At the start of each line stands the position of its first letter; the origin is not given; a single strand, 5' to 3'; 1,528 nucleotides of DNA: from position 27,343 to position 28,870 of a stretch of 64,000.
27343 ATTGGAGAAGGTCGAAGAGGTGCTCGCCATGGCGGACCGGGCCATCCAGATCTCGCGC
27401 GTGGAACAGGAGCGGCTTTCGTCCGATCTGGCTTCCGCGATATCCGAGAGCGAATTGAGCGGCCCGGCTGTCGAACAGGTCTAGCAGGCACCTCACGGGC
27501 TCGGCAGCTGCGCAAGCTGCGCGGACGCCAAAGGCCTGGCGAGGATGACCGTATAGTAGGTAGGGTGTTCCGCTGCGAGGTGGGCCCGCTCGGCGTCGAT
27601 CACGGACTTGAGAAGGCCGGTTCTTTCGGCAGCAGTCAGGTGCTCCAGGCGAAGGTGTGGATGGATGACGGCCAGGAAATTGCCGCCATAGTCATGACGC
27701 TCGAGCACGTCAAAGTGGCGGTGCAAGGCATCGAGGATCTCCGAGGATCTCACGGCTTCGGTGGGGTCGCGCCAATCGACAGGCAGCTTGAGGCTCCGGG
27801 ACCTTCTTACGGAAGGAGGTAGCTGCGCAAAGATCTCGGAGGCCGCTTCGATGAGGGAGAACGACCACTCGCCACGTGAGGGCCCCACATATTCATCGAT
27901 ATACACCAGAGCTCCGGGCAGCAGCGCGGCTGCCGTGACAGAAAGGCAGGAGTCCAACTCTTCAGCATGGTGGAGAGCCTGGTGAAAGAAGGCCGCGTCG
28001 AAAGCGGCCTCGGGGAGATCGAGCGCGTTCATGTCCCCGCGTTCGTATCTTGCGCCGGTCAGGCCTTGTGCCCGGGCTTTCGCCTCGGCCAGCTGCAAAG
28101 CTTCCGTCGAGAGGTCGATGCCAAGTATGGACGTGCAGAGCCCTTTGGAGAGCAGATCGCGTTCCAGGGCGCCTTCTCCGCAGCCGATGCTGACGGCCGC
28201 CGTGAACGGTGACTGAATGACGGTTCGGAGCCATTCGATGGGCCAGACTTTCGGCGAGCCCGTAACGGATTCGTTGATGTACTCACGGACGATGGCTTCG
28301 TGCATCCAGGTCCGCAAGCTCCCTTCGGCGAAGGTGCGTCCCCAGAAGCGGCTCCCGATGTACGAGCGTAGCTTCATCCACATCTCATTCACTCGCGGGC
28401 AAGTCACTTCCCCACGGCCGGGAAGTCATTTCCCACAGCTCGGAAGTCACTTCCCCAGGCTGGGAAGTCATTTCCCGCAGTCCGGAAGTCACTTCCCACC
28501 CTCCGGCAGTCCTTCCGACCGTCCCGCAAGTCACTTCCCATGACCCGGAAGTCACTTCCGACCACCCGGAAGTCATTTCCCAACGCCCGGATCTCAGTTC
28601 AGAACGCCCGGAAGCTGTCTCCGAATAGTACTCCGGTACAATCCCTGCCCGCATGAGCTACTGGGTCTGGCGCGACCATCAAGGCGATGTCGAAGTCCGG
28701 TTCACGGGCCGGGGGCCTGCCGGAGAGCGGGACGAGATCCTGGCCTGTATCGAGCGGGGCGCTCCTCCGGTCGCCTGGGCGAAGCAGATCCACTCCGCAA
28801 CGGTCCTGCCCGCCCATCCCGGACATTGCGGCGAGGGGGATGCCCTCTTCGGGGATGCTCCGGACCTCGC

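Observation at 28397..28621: Family-A array copy 2, inverted and occupying a divergent promoter region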

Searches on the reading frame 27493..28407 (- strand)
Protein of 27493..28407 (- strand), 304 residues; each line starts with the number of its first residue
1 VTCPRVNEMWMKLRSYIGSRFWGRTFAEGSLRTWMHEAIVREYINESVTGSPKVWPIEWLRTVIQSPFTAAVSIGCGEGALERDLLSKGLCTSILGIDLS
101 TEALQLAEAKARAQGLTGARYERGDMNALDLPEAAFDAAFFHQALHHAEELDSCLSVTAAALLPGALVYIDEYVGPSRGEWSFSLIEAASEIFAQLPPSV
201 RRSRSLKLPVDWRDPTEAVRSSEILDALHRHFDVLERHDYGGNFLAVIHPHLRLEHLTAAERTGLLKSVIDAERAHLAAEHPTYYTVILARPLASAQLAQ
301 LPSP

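Call 8: search_protein_families(library=pfam, proteins=[window:27493-28407:-])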
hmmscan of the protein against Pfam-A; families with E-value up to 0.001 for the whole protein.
window:27493-28407:- (304 aa): 5 families
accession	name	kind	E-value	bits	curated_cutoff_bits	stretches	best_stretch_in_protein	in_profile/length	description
PF08241.18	Methyltransf_11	-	1.8e-15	57.8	21.2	1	73-169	2-94/95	Methyltransferase domain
PF13649.12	Methyltransf_25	-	3.6e-15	56.9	27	1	73-165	3-96/97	Methyltransferase domain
PF13847.12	Methyltransf_31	-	4.9e-14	52.7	27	1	74-174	10-113/145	Methyltransferase domain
PF08242.18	Methyltransf_12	-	1.7e-12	48.4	30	1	73-167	2-97/98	Methyltransferase domain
PF13489.12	Methyltransf_23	-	0.00031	20.9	27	1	73-173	28-119/164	Methyltransferase domain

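Call 53: find_homologous_proteins(query=window:27493-28383:-)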
Query window:27493-28383:- (296 aa): 510 proteins with E <= 0.001 among 8000 candidates; the best 120 are listed.
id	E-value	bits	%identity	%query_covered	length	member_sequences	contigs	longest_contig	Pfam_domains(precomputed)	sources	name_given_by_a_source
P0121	4.2e-192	655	100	99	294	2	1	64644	PF13847.13,PF13649.13,PF08241.19,PF08242.19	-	-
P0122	3.7e-163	560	87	96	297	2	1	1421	PF13847.13,PF13649.13,PF08241.19,PF08242.19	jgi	jgi:O-antigen biosynthesis protein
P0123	1.2e-161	555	84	99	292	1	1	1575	PF13847.13,PF13489.13,PF13649.13,PF01209.25,PF08241.19,PF08242.19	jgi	jgi:SAM-dependent methyltransferase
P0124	5.2e-159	546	83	97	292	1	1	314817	PF13847.13,PF13489.13,PF13649.13,PF00891.25,PF01209.25,PF08241.19,PF08242.19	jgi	jgi:SAM-dependent methyltransferase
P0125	5.2e-158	543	83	97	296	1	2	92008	PF13847.13,PF13489.13,PF13649.13,PF01209.25,PF08241.19,PF08242.19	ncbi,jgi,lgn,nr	ncbi:MAG: hypothetical protein QOH06_3553 [Acidobacteriota bacterium]|jgi:SAM-dependent methyltransf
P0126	9.7e-156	536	82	95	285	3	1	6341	PF13847.13,PF13489.13,PF13649.13,PF01209.25,PF08241.19,PF08242.19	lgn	-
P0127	5.1e-154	530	79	99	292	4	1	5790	PF13847.13,PF13649.13,PF01209.25,PF08241.19,PF08242.19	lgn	-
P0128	5.6e-154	530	81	97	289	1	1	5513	PF13847.13,PF13649.13,PF08241.19,PF08242.19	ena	-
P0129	1.2e-152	525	81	95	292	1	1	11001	PF13847.13,PF13489.13,PF13649.13,PF08241.19,PF08242.19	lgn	-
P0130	2.3e-152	524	82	95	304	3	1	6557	PF13847.13,PF13649.13,PF08241.19,PF08242.19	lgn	-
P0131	1.6e-151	522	82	95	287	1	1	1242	PF13847.13,PF13489.13,PF13649.13,PF08241.19,PF08242.19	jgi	-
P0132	2.0e-142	492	75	95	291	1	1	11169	PF13847.13,PF13489.13,PF13649.13,PF08241.19,PF08242.19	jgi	jgi:SAM-dependent methyltransferase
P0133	6.5e-141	487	82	88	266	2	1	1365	PF13847.13,PF13489.13,PF13649.13,PF08241.19,PF08242.19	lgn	-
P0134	1.1e-139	483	72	98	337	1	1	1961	PF13847.13,PF13489.13,PF13649.13,PF01209.25,PF08241.19,PF08242.19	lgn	-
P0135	9.0e-137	473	73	94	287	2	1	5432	PF13847.13,PF13489.13,PF13649.13,PF01209.25,PF08241.19,PF08242.19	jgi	jgi:SAM-dependent methyltransferase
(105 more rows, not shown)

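Call 54: find_encoding_contigs(protein=P0125, flank=8000, max_places=3)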
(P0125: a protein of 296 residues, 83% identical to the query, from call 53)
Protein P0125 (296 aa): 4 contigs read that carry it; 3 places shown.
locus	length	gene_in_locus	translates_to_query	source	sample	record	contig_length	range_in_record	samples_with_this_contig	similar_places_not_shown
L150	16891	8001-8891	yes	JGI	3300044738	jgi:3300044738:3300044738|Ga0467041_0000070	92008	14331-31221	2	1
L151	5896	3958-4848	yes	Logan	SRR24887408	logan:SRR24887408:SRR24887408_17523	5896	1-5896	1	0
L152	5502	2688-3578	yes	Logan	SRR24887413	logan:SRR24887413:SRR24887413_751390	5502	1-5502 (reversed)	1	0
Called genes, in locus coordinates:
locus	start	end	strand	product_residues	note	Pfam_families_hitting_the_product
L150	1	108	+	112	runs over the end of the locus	PF00741:Gas_vesicle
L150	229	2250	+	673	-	PF13188:PAS_8 (faint), PF13426:PAS_9 (faint), PF00989:PAS (weak), PF00512:HisKA, PF02518:HATPase_c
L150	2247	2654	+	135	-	PF00072:Response_reg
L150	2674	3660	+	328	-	PF06386:GvpL_GvpF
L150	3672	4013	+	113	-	PF05120:GvpG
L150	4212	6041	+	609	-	PF00142:Fer4_NifH (faint), PF01656:CbiA, PF02374:ArsA_ATPase, PF10609:ParA (faint), PF13614:AAA_31 (faint), PF02374:ArsA_ATPase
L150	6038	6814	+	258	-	PF06386:GvpL_GvpF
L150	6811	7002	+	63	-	PF00741:Gas_vesicle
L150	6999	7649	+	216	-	PF06386:GvpL_GvpF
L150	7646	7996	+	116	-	PF05121:GvpK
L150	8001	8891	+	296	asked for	PF01209:Ubie_methyltran (weak), PF08241:Methyltransf_11, PF08242:Methyltransf_12, PF13489:Methyltransf_23 (weak), PF13649:Methyltransf_25, PF13847:Methyltransf_31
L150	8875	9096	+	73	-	-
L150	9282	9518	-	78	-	PF04014:MazE_antitoxin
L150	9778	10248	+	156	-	PF02082:Rrf2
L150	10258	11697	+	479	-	PF19295:SufBD_N, PF01458:SUFBD_core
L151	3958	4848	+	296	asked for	PF01209:Ubie_methyltran (weak), PF08241:Methyltransf_11, PF08242:Methyltransf_12, PF13489:Methyltransf_23 (weak), PF13649:Methyltransf_25, PF13847:Methyltransf_31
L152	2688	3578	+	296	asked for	PF01209:Ubie_methyltran (weak), PF08241:Methyltransf_11, PF08242:Methyltransf_12, PF13489:Methyltransf_23 (weak), PF13649:Methyltransf_25, PF13847:Methyltransf_31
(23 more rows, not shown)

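Call 55: find_encoding_contigs(protein=P0124, flank=8000, max_places=3)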
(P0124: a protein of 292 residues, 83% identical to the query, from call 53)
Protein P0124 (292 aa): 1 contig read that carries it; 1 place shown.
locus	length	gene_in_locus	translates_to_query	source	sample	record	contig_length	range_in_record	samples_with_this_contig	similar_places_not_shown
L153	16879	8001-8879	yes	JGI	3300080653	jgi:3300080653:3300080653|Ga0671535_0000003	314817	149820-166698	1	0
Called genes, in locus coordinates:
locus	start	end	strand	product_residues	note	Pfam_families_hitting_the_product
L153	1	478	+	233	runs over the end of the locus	PF00005:ABC_tran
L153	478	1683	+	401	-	PF12704:MacB_PCD, PF02687:FtsX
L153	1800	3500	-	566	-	PF03571:Peptidase_M49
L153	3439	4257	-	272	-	PF00590:TP_methylase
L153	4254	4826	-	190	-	PF13241:NAD_binding_7, PF14824:Sirohm_synth_M, PF10414:CysG_dimeriser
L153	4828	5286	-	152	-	-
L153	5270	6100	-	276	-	PF01507:PAPS_reduct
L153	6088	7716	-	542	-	PF03460:NIR_SIR_ferr, PF01077:NIR_SIR, PF03460:NIR_SIR_ferr, PF01077:NIR_SIR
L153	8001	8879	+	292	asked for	PF00891:Methyltransf_2 (weak), PF01209:Ubie_methyltran (weak), PF13489:Methyltransf_23 (weak), PF08241:Methyltransf_11, PF08242:Methyltransf_12, PF13649:Methyltransf_25, PF13847:Methyltransf_31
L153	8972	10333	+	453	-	-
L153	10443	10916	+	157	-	PF01878:EVE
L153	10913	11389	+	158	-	-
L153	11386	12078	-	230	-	PF20094:GWxTD_dom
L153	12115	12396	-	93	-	PF11950:DUF3467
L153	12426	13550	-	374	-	PF13660:DUF4147, PF05161:MOFRL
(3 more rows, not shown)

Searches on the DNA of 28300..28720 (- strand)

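Call 38: search_dna_similar(query=window:28390-28630:-, collection=plasmids, mode=distant, max_evalue=0.001, max_rows=25)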
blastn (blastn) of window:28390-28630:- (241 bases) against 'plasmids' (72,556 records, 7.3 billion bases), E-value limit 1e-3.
No match.

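Call 39: search_dna_similar(query=window:28390-28630:-, collection=phages, mode=distant, max_evalue=0.001, max_rows=25)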
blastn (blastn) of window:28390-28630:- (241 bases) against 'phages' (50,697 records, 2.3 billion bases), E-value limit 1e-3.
No match.
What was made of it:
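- Closest known: Iteron arrays and partition centromeres of plasmids and phages. Different: There is no similarity to plasmid or phage records (calls 38, 39).
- Tried and rejected: No match to plasmids or phages (calls 38, 39).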

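Call 80: search_rna_families(source=window, start=28300, end=28720, threshold=evalue, max_evalue=1)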
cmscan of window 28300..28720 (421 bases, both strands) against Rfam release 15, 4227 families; matches with E-value up to 1: 0.
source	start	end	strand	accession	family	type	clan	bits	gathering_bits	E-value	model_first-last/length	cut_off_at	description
